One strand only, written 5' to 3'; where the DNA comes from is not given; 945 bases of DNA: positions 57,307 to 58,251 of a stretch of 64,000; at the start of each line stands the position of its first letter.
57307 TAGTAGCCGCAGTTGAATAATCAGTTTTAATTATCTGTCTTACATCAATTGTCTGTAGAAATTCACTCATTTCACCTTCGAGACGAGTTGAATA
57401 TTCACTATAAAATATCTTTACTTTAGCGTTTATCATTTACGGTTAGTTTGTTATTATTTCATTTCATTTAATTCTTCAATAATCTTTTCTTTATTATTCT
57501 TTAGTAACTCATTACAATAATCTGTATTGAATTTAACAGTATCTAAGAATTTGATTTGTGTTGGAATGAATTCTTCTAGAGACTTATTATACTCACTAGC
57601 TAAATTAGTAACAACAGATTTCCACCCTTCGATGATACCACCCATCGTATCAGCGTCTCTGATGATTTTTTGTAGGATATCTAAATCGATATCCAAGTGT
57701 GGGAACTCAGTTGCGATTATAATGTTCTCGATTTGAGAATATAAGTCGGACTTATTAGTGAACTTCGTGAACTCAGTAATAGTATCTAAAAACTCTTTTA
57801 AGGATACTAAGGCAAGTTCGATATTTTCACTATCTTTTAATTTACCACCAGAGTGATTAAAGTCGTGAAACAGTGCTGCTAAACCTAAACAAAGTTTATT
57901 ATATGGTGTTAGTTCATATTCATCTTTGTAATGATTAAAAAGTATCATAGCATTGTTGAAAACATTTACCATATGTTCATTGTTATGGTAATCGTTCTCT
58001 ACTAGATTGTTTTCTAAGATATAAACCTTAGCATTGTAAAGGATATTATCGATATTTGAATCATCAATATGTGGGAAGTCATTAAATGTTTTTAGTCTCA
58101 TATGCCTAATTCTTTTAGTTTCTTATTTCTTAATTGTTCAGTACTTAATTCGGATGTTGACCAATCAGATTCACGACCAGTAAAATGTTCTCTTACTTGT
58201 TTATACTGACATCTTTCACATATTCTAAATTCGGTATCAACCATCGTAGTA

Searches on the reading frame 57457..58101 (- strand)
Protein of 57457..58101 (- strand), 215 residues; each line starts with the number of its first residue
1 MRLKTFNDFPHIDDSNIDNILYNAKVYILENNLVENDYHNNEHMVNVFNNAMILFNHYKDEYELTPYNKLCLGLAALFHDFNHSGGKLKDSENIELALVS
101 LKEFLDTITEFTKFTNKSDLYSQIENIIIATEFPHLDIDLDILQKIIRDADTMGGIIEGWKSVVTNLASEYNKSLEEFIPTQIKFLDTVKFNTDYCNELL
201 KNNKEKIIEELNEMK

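Call 71: search_protein_families(library=pfam, proteins=[window:57457-58101:-], max_evalue=0.1)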
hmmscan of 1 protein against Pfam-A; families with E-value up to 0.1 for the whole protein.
window:57457-58101:- (215 aa): 4 families
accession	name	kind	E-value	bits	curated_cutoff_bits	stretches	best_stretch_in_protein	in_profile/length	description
PF00233.25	PDEase_I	-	4.6e-06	26.9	24.8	1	38-85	1-48/238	3'5'-cyclic nucleotide phosphodiesterase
PF24391.1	HD-CE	-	0.00038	20.7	27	1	39-88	7-52/263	HD-CE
PF01966.28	HD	-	0.00087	20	22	1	42-151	3-111/116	HD domain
PF12893.14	Lumazine_bd_2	-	0.045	14.9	22.1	0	87-163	34-111/116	Putative lumazine-binding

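Call 72: search_solved_structures(query=window:57457-58101:-, max_evalue=1, show_alignments=3)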
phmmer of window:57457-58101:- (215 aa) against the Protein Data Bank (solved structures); distinct sequences matched with E-value up to 1: 24.
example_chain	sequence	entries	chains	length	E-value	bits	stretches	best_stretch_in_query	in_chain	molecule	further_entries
5vyd_A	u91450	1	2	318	0.0097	19.1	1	4-87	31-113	Phosphodiesterase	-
7d7p_A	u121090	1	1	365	0.012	18.8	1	4-86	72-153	Phosphodiesterase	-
3v93_A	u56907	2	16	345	0.058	16.5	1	27-86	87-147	Cyclic nucleotide specific phosphodiesterase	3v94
3ecm_A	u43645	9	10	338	0.073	16.2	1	26-86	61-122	High affinity cAMP-specific and IBMX-insensitive 3',5'-cyclic phosphodiesterase 8A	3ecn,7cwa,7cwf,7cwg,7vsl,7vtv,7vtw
8yta_A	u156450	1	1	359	0.082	16.1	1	26-86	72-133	High affinity cAMP-specific and IBMX-insensitive 3',5'-cyclic phosphodiesterase 8A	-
3hc8_A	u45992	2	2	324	0.21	14.7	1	31-99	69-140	cGMP-specific 3',5'-cyclic phosphodiesterase,cAMP-specific 3',5'-cyclic phosphodiesterase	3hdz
2chm_A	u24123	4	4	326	0.21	14.7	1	31-100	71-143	CGMP-SPECIFIC 3', 5'-CYCLIC PHOSPHODIESTERASE, CAMP-SPECIFIC 3', 5'-CYCLIC PHOSPHODIESTERA | cGMP-specific 3',5'-cyclic phosphodiesterase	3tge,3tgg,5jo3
1t9s_A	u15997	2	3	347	0.22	14.6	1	31-99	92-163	cGMP-specific 3',5'-cyclic phosphodiesterase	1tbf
1xoz_A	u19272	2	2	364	0.25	14.4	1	31-99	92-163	cGMP-specific 3',5'-cyclic phosphodiesterase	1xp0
3g3n_A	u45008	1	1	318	0.5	13.5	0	25-85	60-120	High affinity cAMP-specific 3',5'-cyclic phosphodiesterase 7A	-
1zkl_A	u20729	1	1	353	0.6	13.2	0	25-85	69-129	High-affinity cAMP-specific 3',5'-cyclic phosphodiesterase 7A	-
8gmh_B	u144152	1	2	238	0.62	13.2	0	158-203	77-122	LXG domain-containing protein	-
4y2b_A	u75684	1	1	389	0.7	13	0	26-85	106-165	High affinity cAMP-specific 3',5'-cyclic phosphodiesterase 7A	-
4pm0_A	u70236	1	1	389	0.7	13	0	26-85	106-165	High affinity cAMP-specific 3',5'-cyclic phosphodiesterase 7A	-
3jab_C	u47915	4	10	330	0.74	12.9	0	31-87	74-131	phosphodiesterase 5/6 chimera catalytic domain | cGMP-specific 3',5'-cyclic phosphodiesterase catalytic domain, Cone cGMP-specific 3',5'-cy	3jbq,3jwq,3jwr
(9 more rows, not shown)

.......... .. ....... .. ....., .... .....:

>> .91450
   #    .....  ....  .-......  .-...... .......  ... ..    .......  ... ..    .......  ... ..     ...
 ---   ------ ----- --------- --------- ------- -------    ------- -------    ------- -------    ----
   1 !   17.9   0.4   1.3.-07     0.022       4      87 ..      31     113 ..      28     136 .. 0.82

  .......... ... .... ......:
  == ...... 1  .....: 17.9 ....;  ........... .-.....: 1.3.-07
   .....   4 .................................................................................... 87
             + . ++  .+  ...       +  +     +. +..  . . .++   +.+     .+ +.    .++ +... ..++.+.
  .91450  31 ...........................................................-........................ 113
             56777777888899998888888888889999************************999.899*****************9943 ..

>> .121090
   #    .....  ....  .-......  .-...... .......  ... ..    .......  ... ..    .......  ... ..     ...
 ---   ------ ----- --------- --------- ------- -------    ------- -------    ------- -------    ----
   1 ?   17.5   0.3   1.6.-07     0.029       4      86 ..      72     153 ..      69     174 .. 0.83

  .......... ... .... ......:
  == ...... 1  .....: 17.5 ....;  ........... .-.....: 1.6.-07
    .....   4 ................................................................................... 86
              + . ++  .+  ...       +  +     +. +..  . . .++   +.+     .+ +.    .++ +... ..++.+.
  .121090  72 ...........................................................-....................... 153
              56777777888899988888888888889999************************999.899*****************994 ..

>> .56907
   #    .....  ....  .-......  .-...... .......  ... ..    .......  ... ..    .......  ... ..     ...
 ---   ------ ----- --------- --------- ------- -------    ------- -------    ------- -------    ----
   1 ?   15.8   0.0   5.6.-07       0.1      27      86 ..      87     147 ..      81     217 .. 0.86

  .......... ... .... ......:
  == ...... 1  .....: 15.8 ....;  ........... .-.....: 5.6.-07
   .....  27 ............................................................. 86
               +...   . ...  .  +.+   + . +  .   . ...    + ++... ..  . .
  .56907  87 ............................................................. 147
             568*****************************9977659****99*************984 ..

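Call 73: search_dna_similar(query=window:57457-58101:-, collection=phages, mode=protein, max_rows=25, max_evalue=0.001)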
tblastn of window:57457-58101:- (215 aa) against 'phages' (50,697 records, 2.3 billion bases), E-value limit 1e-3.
Records with a match: 55; places in all: 55; records where one place covers at least 80% of the query: 2.
Best place of each record, by identity: <60% 55.
By first word of the organism name: Erwinia 30; Dickeya 8; Pseudomonas 7; Prevotella 6; uncultured 2; Yersinia 1; Burkholderia 1.
By host as written in the record: Erwinia amylovora 26; Dickeya solani MK10 6; Prevotella sp. 6; - 2; Pseudomonas aeruginosa PAO1 2; Dickeya solani 2; Pseudomonas fluorescens SBW25 2; Pseudomonas putida var. Manila 2; and 5 more.
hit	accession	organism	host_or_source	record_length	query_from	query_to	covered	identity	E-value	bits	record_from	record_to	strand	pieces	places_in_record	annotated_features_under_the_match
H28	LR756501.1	uncultured phage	metagenomic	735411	18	196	83%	51.4%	2e-41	154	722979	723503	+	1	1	record has no annotation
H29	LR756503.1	uncultured phage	metagenomic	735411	18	196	83%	51.4%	2e-41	154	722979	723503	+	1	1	record has no annotation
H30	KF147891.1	Pseudomonas phage PaBG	Pseudomonas aeruginosa PAO1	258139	27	194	78%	30.8%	2e-7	57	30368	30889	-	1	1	metal-dependent phosphohydrolase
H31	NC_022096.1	Pseudomonas phage PaBG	Pseudomonas aeruginosa PAO1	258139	27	194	78%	30.8%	2e-7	57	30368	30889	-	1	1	phosphohydrolase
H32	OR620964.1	Yersinia phage fHe-Yen9-02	Yersinia enterocolitica serotype O:9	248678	27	195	79%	29.5%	4e-5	49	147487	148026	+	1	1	phosphohydrolase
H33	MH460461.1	Dickeya phage vB_DsoM_JA29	Dickeya solani MK10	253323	27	194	78%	29.0%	4e-6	53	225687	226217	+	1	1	hypothetical protein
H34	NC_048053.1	Dickeya phage vB_DsoM_JA29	Dickeya solani MK10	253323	27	194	78%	29.0%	4e-6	53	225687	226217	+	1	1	phosphohydrolase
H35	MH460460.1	Dickeya phage vB_DsoM_JA13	Dickeya solani MK10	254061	27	194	78%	29.0%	6e-6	52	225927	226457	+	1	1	hypothetical protein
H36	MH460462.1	Dickeya phage vB_DsoM_JA33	Dickeya solani MK10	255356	27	194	78%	29.0%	6e-6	52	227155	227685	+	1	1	hypothetical protein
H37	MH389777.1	Dickeya phage vB_DsoM_JA11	Dickeya solani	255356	27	194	78%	29.0%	6e-6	52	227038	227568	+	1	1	hypothetical protein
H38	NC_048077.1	Dickeya phage vB_DsoM_JA11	Dickeya solani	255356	27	194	78%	29.0%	6e-6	52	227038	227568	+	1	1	phosphohydrolase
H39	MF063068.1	Pseudomonas phage Noxifer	Pseudomonas fluorescens SBW25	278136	38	193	73%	30.7%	1e-4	48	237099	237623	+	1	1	hypothetical protein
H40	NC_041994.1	Pseudomonas phage Noxifer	Pseudomonas fluorescens SBW25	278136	38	193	73%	30.7%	1e-4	48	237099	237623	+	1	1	phosphohydrolase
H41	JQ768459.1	Pseudomonas phage Lu11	Pseudomonas putida var. Manila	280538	38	194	73%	30.1%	4e-5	50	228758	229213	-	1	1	promoter | putative metal-dependent phosphohydrolase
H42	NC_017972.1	Pseudomonas phage Lu11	Pseudomonas putida var. Manila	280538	38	194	73%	30.1%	4e-5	50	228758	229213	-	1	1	promoter | phosphohydrolase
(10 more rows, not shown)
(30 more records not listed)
